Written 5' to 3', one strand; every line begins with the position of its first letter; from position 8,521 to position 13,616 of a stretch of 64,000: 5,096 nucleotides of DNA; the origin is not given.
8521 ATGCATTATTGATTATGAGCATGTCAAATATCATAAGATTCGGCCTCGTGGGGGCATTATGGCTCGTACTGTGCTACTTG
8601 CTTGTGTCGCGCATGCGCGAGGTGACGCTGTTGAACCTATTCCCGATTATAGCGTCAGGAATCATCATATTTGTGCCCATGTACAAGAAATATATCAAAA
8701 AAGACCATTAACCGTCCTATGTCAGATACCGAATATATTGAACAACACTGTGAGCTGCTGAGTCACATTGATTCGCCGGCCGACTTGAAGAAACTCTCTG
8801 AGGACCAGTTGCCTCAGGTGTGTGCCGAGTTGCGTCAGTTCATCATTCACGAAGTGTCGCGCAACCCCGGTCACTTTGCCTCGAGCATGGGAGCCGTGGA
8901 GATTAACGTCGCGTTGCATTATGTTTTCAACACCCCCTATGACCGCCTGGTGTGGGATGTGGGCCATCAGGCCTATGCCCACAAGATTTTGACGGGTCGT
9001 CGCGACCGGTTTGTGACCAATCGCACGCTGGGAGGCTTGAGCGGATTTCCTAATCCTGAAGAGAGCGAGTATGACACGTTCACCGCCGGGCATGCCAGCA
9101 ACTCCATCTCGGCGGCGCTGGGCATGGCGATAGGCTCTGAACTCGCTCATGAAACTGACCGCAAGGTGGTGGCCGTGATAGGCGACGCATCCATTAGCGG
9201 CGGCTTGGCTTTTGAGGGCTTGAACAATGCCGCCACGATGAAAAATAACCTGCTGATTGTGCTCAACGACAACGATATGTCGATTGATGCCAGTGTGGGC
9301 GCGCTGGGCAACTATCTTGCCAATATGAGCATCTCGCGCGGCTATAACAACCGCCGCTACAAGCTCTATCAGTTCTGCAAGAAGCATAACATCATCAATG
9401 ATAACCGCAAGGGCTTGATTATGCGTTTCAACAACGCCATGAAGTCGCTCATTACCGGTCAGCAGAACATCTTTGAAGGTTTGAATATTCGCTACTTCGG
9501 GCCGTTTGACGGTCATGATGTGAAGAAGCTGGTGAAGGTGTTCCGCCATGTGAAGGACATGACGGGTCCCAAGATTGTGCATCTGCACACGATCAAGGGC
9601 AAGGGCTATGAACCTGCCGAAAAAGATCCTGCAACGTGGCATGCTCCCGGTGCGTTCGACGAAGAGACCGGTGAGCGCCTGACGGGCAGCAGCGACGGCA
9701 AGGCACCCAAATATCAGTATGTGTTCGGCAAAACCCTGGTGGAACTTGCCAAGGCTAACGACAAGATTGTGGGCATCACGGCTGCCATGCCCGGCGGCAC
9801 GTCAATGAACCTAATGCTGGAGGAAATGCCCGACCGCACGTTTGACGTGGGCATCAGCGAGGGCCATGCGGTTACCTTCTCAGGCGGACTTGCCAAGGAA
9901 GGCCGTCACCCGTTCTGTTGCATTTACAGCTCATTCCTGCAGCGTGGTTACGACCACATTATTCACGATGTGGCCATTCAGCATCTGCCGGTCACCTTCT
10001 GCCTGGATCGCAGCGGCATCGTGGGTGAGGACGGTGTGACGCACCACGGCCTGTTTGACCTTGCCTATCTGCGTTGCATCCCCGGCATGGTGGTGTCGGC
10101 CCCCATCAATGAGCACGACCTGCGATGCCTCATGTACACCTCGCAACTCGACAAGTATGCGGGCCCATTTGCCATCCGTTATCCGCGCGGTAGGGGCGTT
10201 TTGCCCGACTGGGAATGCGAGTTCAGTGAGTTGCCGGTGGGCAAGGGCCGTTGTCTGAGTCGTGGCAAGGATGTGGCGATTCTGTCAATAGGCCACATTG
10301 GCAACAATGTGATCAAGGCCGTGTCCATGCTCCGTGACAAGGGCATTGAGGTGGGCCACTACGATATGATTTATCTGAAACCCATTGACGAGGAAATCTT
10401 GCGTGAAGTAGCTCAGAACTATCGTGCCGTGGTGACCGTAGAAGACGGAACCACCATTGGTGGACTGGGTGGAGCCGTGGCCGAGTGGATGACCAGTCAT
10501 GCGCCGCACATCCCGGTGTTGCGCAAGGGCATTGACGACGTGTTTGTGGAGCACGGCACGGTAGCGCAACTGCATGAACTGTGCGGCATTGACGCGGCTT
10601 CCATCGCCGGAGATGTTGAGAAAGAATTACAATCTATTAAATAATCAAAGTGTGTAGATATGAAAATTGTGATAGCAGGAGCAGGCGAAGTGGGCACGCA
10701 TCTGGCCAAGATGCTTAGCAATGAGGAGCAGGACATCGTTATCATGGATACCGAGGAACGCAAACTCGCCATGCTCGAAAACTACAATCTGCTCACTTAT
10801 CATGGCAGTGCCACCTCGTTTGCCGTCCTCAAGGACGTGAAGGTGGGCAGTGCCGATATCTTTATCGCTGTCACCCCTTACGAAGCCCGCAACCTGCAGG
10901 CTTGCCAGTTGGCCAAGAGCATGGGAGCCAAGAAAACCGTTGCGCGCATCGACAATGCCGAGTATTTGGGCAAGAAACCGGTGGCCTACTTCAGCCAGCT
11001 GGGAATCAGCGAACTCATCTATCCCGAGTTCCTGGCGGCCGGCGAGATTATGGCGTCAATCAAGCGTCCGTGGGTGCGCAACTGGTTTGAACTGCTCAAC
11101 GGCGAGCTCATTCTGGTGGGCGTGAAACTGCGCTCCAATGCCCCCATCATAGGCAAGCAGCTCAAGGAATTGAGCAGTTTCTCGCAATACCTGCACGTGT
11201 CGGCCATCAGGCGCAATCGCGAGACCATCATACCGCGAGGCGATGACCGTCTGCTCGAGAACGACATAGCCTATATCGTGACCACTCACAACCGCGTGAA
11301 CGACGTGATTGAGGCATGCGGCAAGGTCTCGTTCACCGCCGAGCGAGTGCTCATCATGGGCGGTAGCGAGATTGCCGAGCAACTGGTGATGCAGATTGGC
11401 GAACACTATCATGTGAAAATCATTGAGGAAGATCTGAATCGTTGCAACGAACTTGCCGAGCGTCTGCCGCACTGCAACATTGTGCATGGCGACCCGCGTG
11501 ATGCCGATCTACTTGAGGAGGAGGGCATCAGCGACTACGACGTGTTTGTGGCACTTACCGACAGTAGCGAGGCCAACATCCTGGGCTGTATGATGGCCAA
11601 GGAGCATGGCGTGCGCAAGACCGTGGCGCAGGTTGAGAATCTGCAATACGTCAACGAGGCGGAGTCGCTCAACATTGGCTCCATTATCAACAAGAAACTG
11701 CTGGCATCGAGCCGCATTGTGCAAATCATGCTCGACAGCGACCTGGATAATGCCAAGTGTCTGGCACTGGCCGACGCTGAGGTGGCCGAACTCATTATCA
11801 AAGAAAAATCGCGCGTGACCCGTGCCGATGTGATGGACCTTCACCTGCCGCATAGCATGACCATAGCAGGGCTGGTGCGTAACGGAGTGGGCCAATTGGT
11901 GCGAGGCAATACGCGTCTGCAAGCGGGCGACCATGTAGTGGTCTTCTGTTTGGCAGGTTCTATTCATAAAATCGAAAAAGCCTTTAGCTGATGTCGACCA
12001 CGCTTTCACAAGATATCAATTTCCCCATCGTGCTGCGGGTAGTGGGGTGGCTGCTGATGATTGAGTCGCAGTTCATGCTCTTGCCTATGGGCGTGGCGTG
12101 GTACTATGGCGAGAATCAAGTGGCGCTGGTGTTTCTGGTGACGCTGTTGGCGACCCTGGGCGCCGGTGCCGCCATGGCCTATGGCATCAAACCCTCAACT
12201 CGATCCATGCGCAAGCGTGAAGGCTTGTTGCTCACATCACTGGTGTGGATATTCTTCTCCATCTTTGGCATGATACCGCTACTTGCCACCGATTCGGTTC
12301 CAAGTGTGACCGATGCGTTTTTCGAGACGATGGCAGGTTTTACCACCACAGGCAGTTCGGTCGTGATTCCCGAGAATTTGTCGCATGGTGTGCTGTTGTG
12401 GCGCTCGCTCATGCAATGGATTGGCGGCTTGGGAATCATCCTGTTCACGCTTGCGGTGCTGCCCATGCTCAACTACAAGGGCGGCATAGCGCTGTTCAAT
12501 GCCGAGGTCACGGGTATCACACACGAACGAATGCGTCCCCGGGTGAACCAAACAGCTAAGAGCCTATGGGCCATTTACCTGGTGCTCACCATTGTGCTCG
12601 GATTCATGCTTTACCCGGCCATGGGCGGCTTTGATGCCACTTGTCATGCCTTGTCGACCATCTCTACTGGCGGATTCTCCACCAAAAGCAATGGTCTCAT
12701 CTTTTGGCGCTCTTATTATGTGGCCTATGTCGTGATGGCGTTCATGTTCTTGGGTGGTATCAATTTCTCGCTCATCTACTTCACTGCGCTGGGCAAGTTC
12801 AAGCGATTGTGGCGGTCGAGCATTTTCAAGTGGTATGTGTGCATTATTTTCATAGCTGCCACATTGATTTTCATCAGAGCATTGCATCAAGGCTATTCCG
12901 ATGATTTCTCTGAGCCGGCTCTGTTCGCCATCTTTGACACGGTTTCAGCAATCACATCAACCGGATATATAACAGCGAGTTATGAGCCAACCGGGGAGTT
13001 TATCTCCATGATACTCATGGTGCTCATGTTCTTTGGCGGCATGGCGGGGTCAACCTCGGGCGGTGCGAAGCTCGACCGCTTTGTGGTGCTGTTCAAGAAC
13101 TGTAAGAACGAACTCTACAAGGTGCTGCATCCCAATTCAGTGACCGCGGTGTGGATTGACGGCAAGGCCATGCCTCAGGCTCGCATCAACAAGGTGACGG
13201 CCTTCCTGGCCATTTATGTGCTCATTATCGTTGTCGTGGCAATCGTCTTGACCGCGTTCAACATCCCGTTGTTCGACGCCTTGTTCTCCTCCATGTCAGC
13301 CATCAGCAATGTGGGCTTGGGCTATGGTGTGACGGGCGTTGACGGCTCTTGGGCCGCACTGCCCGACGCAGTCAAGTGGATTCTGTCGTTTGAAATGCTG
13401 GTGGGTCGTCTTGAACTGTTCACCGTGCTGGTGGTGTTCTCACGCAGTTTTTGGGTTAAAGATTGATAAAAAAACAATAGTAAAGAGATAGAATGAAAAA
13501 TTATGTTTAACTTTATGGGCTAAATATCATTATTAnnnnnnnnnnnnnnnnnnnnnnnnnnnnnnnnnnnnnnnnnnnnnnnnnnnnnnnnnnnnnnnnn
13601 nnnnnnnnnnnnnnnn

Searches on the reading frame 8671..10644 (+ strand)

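Call 81: search_protein_families(library=pfam, proteins=[window:8671-10644:+], max_evalue=0.00001)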
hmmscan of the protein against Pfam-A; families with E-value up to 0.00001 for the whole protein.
window:8671-10644:+ (657 aa): 5 families
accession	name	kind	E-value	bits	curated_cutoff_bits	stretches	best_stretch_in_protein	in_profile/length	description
PF13292.11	DXP_synthase_N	-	4e-110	367.8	21.2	1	30-307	1-274/274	1-deoxy-D-xylulose-5-phosphate synthase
PF02779.29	Transket_pyr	-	5.4e-39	134.1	27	1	346-507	3-170/174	Transketolase, pyrimidine binding domain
PF02780.25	Transketolase_C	-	1.3e-24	86.9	25.9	1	524-645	1-124/124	Transketolase, C-terminal domain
PF17147.9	PFOR_II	-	6.3e-08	33.3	27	1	534-605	2-73/102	Pyruvate:ferredoxin oxidoreductase core domain II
PF02775.26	TPP_enzyme_C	-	7.6e-06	26.2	21.9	0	145-202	29-83/151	Thiamine pyrophosphate enzyme, C-terminal TPP binding domain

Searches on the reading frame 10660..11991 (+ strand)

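Call 81: search_protein_families(library=pfam, proteins=[window:10660-11991:+], max_evalue=0.00001)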
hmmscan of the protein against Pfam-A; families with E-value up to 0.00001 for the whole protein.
window:10660-11991:+ (443 aa): 4 families
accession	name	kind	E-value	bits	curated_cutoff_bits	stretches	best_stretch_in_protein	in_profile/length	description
PF02254.24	TrkA_N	-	7.4e-46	155.7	23.8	2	3-122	1-116/116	TrkA-N domain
PF02080.26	TrkA_C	-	2.6e-22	79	27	2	152-219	1-69/71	TrkA-C domain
PF13241.12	NAD_binding_7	-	1.1e-08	36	22.1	0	2-100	9-95/104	Putative NAD(P)-binding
PF01488.26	Shikimate_DH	-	6.9e-06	26.6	24.3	0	2-86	14-97/138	Shikimate / quinate 5-dehydrogenase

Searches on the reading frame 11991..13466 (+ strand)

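Call 81: search_protein_families(library=pfam, proteins=[window:11991-13466:+], max_evalue=0.00001)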
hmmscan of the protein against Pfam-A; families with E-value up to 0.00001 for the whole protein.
window:11991-13466:+ (491 aa): 1 family
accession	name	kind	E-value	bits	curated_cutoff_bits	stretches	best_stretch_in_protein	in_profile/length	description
PF02386.22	TrkH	-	5.4e-54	183.9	27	1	58-484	15-491/502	Cation transport protein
